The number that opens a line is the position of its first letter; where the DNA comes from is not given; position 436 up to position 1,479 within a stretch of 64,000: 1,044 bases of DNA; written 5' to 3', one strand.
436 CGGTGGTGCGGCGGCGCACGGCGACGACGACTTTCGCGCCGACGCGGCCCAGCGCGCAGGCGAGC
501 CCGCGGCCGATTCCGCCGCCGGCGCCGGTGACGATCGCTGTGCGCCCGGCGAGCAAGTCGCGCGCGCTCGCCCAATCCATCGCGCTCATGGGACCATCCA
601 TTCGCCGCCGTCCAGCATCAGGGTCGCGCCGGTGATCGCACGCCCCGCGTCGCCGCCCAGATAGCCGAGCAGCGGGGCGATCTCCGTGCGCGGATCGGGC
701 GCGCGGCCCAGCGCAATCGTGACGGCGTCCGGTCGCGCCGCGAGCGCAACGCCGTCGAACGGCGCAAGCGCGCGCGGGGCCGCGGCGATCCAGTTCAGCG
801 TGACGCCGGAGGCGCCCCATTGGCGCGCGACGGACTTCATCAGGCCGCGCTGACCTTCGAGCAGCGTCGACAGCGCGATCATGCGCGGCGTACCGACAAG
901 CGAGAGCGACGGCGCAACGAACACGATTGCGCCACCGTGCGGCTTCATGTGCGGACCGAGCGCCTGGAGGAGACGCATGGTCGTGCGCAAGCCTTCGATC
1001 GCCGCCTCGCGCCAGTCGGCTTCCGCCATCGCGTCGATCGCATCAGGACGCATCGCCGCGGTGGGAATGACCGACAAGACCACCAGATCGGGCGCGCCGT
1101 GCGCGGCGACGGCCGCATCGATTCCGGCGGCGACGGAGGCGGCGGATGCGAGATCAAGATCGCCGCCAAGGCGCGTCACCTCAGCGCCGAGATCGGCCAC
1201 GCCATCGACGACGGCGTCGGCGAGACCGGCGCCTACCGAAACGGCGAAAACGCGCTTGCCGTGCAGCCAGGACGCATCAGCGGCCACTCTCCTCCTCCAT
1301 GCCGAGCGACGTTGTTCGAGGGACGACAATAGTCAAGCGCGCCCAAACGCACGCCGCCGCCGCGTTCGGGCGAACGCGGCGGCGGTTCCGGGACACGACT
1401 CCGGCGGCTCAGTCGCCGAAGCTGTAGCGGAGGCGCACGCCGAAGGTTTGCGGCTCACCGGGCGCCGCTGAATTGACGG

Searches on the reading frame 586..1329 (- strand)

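Call 81: search_protein_families(library=pfam, proteins=[window:586-1329:-], max_evalue=0.001)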
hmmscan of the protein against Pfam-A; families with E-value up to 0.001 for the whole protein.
window:586-1329:- (247 aa): 2 families
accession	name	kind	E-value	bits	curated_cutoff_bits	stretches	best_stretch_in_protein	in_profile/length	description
PF13561.12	adh_short_C2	-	3.7e-18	66.4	27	1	22-242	18-234/236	Enoyl-(Acyl carrier protein) reductase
PF00106.31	adh_short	-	2.8e-09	37.2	26.6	1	22-183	22-179/195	short chain dehydrogenase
